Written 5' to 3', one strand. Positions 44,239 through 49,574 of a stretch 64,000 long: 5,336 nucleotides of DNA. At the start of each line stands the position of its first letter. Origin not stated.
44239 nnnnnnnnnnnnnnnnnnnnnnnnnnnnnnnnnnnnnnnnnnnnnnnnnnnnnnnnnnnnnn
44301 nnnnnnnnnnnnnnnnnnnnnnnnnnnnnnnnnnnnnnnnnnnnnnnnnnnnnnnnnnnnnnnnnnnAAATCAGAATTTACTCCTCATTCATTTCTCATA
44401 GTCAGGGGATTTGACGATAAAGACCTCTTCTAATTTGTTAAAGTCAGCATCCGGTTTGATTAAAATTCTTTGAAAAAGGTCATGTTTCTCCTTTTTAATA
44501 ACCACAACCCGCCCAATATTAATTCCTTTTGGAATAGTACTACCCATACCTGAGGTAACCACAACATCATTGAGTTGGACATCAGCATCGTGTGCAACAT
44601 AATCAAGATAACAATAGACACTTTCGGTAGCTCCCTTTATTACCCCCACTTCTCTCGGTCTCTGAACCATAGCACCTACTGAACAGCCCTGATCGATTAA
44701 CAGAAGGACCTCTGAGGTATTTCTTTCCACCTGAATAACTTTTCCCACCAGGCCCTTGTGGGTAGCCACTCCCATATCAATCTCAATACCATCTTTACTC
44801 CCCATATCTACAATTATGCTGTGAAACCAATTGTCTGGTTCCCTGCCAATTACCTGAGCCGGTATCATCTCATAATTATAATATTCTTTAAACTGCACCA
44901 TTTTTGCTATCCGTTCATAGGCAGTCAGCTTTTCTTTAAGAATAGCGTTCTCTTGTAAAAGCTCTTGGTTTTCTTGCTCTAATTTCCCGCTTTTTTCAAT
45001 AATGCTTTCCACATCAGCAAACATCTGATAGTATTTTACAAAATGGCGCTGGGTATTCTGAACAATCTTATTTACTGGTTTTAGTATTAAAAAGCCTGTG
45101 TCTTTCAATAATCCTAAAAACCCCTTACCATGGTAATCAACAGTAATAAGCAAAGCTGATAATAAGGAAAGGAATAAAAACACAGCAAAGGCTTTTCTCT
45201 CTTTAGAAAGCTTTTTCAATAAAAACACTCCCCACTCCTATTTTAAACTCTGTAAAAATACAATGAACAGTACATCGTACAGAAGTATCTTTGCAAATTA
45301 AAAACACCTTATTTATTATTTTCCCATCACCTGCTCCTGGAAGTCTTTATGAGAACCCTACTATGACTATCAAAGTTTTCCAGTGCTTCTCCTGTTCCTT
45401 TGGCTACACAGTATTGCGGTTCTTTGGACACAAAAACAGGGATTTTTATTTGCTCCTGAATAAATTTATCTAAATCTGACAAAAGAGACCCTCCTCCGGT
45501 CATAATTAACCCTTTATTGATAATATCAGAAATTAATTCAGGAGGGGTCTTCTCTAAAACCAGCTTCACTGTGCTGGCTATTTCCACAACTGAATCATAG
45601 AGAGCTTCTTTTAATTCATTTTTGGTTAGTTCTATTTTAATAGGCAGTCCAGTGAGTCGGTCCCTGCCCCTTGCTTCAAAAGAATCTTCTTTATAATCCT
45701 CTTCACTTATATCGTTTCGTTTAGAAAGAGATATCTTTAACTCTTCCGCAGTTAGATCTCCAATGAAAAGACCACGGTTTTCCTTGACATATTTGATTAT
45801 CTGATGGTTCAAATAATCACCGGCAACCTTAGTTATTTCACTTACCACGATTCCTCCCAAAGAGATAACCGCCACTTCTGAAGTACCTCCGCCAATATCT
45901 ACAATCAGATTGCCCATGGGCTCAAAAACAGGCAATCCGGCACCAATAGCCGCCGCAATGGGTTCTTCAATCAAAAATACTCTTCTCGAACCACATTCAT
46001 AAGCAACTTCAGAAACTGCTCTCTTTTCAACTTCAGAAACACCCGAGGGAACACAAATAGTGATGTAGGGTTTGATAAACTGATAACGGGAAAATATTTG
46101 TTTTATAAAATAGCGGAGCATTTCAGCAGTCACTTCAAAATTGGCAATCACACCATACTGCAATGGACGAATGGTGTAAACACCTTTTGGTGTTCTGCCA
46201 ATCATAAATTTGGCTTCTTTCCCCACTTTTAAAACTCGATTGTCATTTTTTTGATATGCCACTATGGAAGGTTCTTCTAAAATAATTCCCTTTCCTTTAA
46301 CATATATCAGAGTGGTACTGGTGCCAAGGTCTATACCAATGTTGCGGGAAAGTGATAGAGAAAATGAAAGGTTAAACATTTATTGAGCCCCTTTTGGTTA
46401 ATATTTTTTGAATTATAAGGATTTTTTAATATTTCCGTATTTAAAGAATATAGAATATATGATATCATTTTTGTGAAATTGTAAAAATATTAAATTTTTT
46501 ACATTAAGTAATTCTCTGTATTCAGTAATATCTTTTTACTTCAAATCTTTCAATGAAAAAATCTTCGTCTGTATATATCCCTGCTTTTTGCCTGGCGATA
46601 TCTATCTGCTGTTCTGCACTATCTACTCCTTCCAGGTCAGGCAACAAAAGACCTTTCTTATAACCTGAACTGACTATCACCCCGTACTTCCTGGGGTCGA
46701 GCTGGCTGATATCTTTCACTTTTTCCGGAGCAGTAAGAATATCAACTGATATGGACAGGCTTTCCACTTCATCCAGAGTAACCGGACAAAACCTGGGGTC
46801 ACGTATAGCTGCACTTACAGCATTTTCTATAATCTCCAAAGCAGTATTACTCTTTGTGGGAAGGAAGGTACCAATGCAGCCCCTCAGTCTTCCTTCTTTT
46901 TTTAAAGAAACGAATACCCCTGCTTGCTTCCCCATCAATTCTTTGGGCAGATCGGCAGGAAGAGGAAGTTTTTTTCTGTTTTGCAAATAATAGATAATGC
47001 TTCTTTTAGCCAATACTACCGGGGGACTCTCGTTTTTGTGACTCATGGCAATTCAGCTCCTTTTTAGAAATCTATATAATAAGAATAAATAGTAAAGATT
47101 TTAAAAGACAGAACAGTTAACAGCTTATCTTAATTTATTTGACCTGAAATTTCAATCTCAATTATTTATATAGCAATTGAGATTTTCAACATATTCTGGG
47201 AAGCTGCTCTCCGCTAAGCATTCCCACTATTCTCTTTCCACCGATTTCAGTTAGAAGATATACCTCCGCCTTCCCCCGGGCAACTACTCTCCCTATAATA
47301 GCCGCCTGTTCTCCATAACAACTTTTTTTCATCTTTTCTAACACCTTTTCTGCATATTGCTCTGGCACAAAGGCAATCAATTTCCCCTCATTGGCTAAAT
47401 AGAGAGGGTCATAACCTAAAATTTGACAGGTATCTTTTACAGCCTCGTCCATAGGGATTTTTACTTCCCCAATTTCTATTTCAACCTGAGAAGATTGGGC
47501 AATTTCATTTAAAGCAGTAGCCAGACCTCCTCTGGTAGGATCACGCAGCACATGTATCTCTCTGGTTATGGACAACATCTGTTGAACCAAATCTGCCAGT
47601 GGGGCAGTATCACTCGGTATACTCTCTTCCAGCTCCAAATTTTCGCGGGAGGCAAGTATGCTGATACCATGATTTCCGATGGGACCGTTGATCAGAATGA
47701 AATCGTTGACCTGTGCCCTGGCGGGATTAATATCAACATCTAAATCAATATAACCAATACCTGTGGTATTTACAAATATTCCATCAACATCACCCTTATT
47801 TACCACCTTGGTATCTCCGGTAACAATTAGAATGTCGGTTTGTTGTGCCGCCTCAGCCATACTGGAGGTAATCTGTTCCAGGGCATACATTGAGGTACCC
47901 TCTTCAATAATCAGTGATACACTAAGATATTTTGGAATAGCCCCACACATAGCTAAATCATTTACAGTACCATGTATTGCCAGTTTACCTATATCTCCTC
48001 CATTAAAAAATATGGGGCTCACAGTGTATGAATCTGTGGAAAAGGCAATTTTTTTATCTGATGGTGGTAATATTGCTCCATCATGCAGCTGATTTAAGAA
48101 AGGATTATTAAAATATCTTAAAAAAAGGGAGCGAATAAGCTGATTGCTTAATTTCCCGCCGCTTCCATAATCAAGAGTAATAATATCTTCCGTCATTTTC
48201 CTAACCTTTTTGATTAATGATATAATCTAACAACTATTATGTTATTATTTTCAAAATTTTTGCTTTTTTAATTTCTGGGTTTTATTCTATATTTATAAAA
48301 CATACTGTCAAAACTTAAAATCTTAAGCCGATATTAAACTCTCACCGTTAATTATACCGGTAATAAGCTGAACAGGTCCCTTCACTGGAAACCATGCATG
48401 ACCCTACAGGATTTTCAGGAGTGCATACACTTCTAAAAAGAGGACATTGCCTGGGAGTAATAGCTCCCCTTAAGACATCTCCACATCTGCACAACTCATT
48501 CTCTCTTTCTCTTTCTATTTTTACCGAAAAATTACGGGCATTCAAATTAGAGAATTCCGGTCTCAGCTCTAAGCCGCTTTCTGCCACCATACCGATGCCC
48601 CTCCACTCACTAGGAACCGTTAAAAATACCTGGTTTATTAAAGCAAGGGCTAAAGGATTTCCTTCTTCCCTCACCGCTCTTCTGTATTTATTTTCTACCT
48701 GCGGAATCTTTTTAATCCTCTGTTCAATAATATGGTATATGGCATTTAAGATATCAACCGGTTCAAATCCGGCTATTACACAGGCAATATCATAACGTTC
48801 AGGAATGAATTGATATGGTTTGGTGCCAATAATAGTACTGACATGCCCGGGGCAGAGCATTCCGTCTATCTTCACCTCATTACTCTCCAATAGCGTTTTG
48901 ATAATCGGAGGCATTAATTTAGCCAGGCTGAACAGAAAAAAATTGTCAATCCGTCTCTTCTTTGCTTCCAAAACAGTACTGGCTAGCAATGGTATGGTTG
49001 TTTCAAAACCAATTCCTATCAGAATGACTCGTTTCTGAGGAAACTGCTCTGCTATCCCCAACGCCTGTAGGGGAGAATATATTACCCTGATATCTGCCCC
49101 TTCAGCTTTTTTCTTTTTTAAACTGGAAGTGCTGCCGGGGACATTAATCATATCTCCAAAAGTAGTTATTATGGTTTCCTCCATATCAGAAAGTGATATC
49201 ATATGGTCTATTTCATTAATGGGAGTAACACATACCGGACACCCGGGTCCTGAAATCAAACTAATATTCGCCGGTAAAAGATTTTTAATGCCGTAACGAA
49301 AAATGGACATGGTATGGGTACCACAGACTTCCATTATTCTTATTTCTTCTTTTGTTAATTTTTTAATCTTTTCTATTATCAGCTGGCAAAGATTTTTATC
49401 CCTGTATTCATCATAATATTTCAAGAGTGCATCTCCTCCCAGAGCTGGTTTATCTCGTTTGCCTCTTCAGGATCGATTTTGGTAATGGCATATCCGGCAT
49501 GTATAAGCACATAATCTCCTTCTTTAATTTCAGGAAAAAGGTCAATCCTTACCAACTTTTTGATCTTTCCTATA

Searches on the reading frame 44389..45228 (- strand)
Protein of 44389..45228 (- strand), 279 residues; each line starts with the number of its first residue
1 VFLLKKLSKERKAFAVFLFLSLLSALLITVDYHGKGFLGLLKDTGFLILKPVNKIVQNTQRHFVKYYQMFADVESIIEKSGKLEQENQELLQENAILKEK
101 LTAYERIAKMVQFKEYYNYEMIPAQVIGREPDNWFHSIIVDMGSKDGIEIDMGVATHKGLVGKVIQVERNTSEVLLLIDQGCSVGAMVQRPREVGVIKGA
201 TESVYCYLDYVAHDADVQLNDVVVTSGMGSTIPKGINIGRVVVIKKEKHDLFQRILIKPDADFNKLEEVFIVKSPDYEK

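Call 57: search_protein_families(library=pfam, proteins=[window:44389-45228:-], max_evalue=0.00001)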
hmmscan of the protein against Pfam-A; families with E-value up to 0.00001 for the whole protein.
window:44389-45228:- (279 aa): 1 family
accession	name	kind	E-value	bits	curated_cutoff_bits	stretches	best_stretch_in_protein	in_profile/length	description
PF04085.20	MreC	-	1.4e-47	161.6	28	1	126-273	1-147/147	Rod shape-determining protein MreC, barrel core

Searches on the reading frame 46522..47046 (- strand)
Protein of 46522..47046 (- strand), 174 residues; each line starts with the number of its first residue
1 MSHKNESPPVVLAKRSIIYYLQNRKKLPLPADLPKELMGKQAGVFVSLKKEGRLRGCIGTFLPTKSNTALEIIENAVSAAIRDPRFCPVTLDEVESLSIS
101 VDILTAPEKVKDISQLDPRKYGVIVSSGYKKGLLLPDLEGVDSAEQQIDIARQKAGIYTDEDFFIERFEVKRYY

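Call 57: search_protein_families(library=pfam, proteins=[window:46522-47046:-], max_evalue=0.00001)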
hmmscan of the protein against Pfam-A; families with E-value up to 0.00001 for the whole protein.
window:46522-47046:- (174 aa): 1 family
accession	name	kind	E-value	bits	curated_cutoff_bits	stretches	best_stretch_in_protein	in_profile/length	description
PF01871.22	AMMECR1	-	2.1e-44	151.4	25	1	11-172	2-167/168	AMMECR1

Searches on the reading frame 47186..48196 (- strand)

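Call 57: search_protein_families(library=pfam, proteins=[window:47186-48196:-], max_evalue=0.00001)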
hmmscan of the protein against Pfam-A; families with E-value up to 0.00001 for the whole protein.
window:47186-48196:- (336 aa): 2 families
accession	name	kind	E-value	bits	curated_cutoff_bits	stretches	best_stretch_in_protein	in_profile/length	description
PF02769.27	AIRS_C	-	6.6e-25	88.5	23.1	1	163-313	2-154/156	AIR synthase related protein, C-terminal domain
PF00586.29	AIRS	-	3.8e-23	82.5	24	1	39-149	3-111/112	AIR synthase related protein, N-terminal domain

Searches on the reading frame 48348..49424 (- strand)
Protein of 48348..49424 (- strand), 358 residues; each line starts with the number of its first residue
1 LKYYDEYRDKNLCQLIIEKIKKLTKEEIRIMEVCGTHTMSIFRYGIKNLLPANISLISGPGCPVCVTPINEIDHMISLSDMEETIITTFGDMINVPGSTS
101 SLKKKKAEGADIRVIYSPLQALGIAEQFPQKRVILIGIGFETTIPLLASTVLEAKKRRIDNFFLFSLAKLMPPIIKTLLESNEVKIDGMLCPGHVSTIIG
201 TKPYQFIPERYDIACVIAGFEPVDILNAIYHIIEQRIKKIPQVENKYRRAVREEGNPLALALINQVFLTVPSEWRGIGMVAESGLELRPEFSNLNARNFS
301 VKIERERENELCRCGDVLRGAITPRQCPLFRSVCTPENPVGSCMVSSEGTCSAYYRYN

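Call 57: search_protein_families(library=pfam, proteins=[window:48348-49424:-], max_evalue=0.00001)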
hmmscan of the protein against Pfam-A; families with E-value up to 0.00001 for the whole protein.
window:48348-49424:- (358 aa): 1 family
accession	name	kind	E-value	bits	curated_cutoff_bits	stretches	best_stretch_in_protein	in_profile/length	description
PF01924.21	HypD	-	7.3e-148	492.8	25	1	13-358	3-351/351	Hydrogenase formation hypA family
